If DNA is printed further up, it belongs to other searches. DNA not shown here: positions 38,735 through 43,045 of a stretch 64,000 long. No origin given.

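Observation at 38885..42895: Giant (~1336 aa) archaeal STAND/NACHT NTPase with inverted domain order (unknown N-domain, then TPR, then NACHT, then ~600 aa unknown)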

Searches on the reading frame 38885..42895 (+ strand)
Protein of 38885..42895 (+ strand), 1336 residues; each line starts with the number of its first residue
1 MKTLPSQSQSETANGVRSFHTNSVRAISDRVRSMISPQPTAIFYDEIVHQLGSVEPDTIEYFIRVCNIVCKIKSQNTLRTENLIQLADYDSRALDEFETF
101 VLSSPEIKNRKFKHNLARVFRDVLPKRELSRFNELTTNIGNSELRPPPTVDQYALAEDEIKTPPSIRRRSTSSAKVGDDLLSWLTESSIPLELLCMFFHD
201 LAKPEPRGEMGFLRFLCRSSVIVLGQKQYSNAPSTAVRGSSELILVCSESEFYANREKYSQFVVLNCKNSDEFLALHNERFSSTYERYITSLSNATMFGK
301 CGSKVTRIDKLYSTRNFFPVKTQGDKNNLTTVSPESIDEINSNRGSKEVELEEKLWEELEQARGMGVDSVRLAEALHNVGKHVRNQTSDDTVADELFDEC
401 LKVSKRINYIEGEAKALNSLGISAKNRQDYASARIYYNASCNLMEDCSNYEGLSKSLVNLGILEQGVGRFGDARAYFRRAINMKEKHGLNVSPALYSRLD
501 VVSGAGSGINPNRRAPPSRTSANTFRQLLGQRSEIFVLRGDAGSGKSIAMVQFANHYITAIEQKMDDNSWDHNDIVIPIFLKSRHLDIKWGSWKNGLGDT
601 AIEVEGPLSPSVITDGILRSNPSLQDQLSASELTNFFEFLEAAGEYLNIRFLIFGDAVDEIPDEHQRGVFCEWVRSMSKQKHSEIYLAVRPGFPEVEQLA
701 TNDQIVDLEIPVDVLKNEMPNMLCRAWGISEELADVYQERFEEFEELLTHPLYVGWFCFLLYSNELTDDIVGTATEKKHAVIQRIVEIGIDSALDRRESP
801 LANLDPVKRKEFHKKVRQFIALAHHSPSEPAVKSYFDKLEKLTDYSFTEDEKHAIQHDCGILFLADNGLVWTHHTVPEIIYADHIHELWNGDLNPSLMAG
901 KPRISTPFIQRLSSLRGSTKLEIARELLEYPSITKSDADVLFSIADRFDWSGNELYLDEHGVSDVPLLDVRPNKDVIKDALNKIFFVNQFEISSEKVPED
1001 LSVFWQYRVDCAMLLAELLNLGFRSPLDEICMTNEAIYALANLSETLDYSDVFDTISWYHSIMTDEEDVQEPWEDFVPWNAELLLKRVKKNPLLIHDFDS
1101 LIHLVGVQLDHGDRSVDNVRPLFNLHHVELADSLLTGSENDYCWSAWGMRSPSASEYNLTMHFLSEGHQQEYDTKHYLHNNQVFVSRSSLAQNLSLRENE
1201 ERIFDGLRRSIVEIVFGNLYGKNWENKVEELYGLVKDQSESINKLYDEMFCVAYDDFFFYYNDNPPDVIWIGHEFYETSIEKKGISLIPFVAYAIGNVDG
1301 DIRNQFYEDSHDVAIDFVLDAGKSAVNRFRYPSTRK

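Call 6: search_protein_families(library=pfam, proteins=[window:38885-42895:+], max_evalue=0.1)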
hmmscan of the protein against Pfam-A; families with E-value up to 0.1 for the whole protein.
window:38885-42895:+ (1336 aa): 9 families
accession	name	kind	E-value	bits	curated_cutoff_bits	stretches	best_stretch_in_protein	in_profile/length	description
PF13424.12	TPR_12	-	7.5e-10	39.3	30.1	1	414-486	3-77/77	Tetratricopeptide repeat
PF07719.23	TPR_2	-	5.4e-06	26.6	27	0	414-446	1-33/34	Tetratricopeptide repeat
PF13374.12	TPR_10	-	1.7e-05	25.1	27.5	1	456-486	4-34/42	Tetratricopeptide repeat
PF13191.12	AAA_16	-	0.0018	19.2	32.6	1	523-568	14-63/167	AAA ATPase domain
PF24883.2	NPHP3_N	-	0.0019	18.8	24.8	1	523-685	10-157/164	Nephrocystin 3, N-terminal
PF00515.34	TPR_1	-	0.0028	17.8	27.8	0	455-484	2-31/34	Tetratricopeptide repeat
PF25199.1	nSTAND_NTPase5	-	0.004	17.4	34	1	522-556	25-64/145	Novel STAND NTPase 5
PF13181.12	TPR_8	-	0.0042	17.6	25.7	0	455-487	2-34/34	Tetratricopeptide repeat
PF17874.7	TPR_MalT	-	0.098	12.4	45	0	416-494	42-120/336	MalT-like TPR region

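Call 7: search_protein_families(library=padloc, proteins=[window:38885-42895:+], max_evalue=0.1)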
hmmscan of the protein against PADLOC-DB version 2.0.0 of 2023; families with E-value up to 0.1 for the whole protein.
window:38885-42895:+ (1336 aa): 1 family
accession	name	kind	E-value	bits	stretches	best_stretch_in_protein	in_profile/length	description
PDLC01169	TPR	-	2.9e-07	28.1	2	385-449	120-184/252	TPR repeats containing protein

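Call 8: find_homologous_proteins(query=window:38885-42895:+)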
Query window:38885-42895:+ (1336 aa): 8 proteins with E <= 0.001 among 8000 candidates.
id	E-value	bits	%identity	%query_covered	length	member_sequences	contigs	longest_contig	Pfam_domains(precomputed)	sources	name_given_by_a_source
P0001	0.0e+0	2048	71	98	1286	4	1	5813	PF00515.35,PF13424.13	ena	-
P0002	1.2e-9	55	32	7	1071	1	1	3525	PF03704.24,PF17874.8,PF00515.35,PF25872.1,PF13424.13,PF20703.4,PF13181.13,PF07719.24,PF13374.13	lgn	-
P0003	9.1e-9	52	33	8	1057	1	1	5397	PF13176.13,PF24885.2,PF18768.8,PF13428.13,PF12770.13,PF13374.13,PF13371.13,PF17874.8,PF00515.35,PF12895.14,PF13424.13,PF13432.13,PF13181.13,PF07719.24,PF13174.13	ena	-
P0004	4.4e-6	43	28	10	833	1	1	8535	PF12844.14,PF25872.1,PF01381.29,PF13176.13,PF13401.13,PF13443.13,PF00931.29,PF13191.13,PF13374.13,PF07721.21,PF17874.8,PF00515.35,PF13424.13,PF13181.13,PF13560.13,PF07719.24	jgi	jgi:predicted ATPase/transcriptional regulator with XRE-family HTH domain/Tfp pilus assembly protein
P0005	5.9e-5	39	33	7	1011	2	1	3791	PF13431.13,PF13414.13,PF10579.15,PF13176.13,PF13428.13,PF12770.13,PF13374.13,PF14559.13,PF10516.16,PF17874.8,PF00515.35,PF13424.13,PF21033.5,PF14938.13,PF13432.13,PF13181.13,PF07719.24,PF13174.13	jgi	jgi:CHAT domain-containing protein/Flp pilus assembly protein TadD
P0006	1.8e-4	38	31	10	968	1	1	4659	PF17874.8,PF25872.1,PF13424.13,PF24885.2,PF00486.35,PF20703.4,PF07719.24,PF13374.13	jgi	jgi:predicted ATPase/DNA-binding winged helix-turn-helix (wHTH) protein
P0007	2.8e-4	37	27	8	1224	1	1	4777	PF17874.8,PF00515.35,PF13424.13,PF13176.13,PF24885.2,PF00211.26,PF13181.13,PF07719.24,PF13191.13,PF13374.13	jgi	jgi:class 3 adenylate cyclase/tetratricopeptide (TPR) repeat protein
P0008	4.6e-4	36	24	14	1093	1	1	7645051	PF03704.24,PF25872.1,PF13176.13,PF24885.2,PF13401.13,PF00931.29,PF13374.13,PF17874.8,PF00515.35,PF13424.13,PF13432.13,PF13181.13,PF07719.24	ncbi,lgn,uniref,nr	ncbi:hypothetical protein CCAX7_25000 [Capsulimonas corticalis]|uniref:Uncharacterized protein n=1 T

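Call 9: find_encoding_contigs(protein=P0001, flank=10000)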
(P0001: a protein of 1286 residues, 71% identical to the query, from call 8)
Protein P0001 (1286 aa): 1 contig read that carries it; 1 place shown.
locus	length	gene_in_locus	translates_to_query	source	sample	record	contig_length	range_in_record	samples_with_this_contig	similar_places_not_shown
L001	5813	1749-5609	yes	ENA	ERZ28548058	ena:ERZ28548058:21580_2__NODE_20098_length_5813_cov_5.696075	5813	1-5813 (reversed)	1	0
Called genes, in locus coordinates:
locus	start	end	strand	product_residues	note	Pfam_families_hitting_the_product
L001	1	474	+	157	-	?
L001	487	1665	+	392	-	-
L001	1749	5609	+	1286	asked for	PF00515:TPR_1 (faint), PF13424:TPR_12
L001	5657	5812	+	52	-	?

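Call 10: find_encoding_contigs(protein=window:38885-42895:+, flank=10000)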
Protein window:38885-42895:+ (1336 aa): no gene with exactly this product is on record in the collection.

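Call 18: find_related_loci(query=window:38885-42895:+, collection=genome_contigs, flank=10000)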
Query window:38885-42895:+ (1336 aa) in genome_contigs; peptide patterns used: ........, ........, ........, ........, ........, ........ (x = any residue, [..] = any of these).
29 stretches matched a pattern, but none encodes a relative of the query by tblastn (E <= 1e-3).

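Call 20: find_related_loci(query=window:38885-42895:+, collection=metagenome_contigs, flank=10000)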
Query window:38885-42895:+ (1336 aa) in metagenome_contigs; peptide patterns used: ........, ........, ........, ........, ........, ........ (x = any residue, [..] = any of these).
46 stretches matched a pattern, but none encodes a relative of the query by tblastn (E <= 1e-3).

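Call 21: find_related_loci(query=window:38885-42895:+, collection=viral_contigs, flank=10000)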
Query window:38885-42895:+ (1336 aa) in viral_contigs; peptide patterns used: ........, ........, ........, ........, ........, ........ (x = any residue, [..] = any of these).
2 stretches matched a pattern, but none encodes a relative of the query by tblastn (E <= 1e-3).

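Call 25: search_protein_families(library=ncbifam, proteins=[window:38885-42895:+], max_evalue=0.001)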
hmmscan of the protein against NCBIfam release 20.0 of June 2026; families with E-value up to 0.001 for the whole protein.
window:38885-42895:+ (1336 aa): 0 families

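Call 38: search_protein_families(library=pfam, alignment_id=A1, max_evalue=0.01)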
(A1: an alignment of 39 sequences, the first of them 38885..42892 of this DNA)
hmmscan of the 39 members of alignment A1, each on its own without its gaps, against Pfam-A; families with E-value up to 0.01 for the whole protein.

A. member 1, window:38885-42892:+ (1336 aa): 8 families
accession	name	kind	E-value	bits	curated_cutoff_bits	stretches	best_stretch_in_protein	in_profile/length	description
PF13424.12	TPR_12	-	7.5e-10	39.3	30.1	1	414-486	3-77/77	Tetratricopeptide repeat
PF07719.23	TPR_2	-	5.4e-06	26.6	27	0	414-446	1-33/34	Tetratricopeptide repeat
PF13374.12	TPR_10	-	1.7e-05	25.1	27.5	0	456-486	4-34/42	Tetratricopeptide repeat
PF13191.12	AAA_16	-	0.0018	19.2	32.6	0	523-568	14-63/167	AAA ATPase domain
PF24883.2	NPHP3_N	-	0.0019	18.8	24.8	0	523-685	10-157/164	Nephrocystin 3, N-terminal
PF00515.34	TPR_1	-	0.0028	17.8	27.8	0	455-484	2-31/34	Tetratricopeptide repeat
PF25199.1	nSTAND_NTPase5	-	0.004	17.4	34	1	522-556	25-64/145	Novel STAND NTPase 5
PF13181.12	TPR_8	-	0.0042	17.6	25.7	0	455-487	2-34/34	Tetratricopeptide repeat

B. families by the number of members that match (of 39 scanned): 24 families
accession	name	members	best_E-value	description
PF24883.2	NPHP3_N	35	9e-10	Nephrocystin 3, N-terminal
PF05729.18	NACHT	31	2.1e-09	NACHT domain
PF20720.3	nSTAND3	16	1.5e-08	Novel STAND NTPase 3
PF13191.12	AAA_16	11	7.7e-06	AAA ATPase domain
PF13401.12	AAA_22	11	2.8e-05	AAA domain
PF25199.1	nSTAND_NTPase5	10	6.4e-05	Novel STAND NTPase 5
PF13424.12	TPR_12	5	5.8e-32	Tetratricopeptide repeat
PF07719.23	TPR_2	5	1.1e-14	Tetratricopeptide repeat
PF00515.34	TPR_1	5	1.2e-11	Tetratricopeptide repeat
PF13374.12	TPR_10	4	2.6e-25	Tetratricopeptide repeat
PF13176.12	TPR_7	3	1.3e-10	Tetratricopeptide repeat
PF17874.7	TPR_MalT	2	1.3e-14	MalT-like TPR region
PF24885.1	TPR_NPHP3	2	5.1e-08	Nephrocystin-3 TPR domain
PF13181.12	TPR_8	2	2.6e-07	Tetratricopeptide repeat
PF13245.12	AAA_19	2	4.1e-05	AAA domain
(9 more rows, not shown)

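Call 40: search_protein_families(library=padloc, alignment_id=A1, max_evalue=0.01)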
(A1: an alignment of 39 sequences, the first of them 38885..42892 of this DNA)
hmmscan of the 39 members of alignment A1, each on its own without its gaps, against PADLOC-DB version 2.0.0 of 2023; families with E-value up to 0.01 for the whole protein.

A. member 1, window:38885-42892:+ (1336 aa): 1 family
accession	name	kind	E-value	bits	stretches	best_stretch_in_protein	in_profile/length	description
PDLC01169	TPR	-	2.9e-07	28.1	1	385-449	120-184/252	TPR repeats containing protein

B. families by the number of members that match (of 39 scanned): 9 families
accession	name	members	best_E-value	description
PDLC01169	TPR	4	2e-26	TPR repeats containing protein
PDLC04140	mad8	3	0.00046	mads_8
PDLC04956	PDC-S20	2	0.00094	-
PDLC00268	PtuA1|PtuA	1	0.00014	AAA ATPase domain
PDLC00914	TRIP13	1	0.0011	TRIP13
PDLC04235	PDC-M01A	1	0.0024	-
PDLC04236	PDC-M01A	1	0.0036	-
PDLC03924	MkoC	1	0.0057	-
PDLC00304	PtuA1|PtuA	1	0.0093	AAA ATPase domain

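Call 45: find_related_loci(query=A1, collection=viral_contigs, flank=10000)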
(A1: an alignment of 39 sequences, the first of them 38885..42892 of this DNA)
Query A1 (1336 aa) in viral_contigs; peptide patterns used: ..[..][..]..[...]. (x = any residue, [..] = any of these).
33 stretches matched a pattern, but none encodes a relative of the query by tblastn (E <= 1e-3).

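Call 46: find_related_loci(query=A1, collection=metagenome_contigs, flank=10000)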
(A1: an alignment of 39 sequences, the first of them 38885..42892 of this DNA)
Query A1 (1336 aa) in metagenome_contigs; peptide patterns used: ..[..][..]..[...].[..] (x = any residue, [..] = any of these).
147 stretches matched a pattern; 50 encode a relative of the query (tblastn E <= 1e-3); 50 distinct loci.
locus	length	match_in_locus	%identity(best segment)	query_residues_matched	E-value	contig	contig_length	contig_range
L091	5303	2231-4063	26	279-1006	7e-41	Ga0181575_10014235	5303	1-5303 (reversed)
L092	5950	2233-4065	26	279-1006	7e-41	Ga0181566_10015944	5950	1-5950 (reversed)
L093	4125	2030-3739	27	281-960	1e-40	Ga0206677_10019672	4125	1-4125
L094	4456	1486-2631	29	536-915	2e-39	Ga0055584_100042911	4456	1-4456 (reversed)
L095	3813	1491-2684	27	520-915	1e-37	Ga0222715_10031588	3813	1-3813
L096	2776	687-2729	25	183-799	2e-36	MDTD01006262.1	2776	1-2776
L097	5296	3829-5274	25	264-799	1e-31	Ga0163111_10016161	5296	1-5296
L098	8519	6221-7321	25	524-879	8e-24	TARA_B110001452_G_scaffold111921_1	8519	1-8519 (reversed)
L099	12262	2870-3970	25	524-879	2e-23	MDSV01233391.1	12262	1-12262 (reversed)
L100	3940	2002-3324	26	513-932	3e-23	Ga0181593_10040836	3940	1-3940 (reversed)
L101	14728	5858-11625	26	540-887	7e-23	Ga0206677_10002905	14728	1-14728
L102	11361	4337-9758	26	532-887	9e-23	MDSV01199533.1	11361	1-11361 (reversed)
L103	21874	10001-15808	26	527-887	1e-22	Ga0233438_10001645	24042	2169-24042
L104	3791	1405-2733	25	513-951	1e-22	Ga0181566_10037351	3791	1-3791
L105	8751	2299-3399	25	525-879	2e-22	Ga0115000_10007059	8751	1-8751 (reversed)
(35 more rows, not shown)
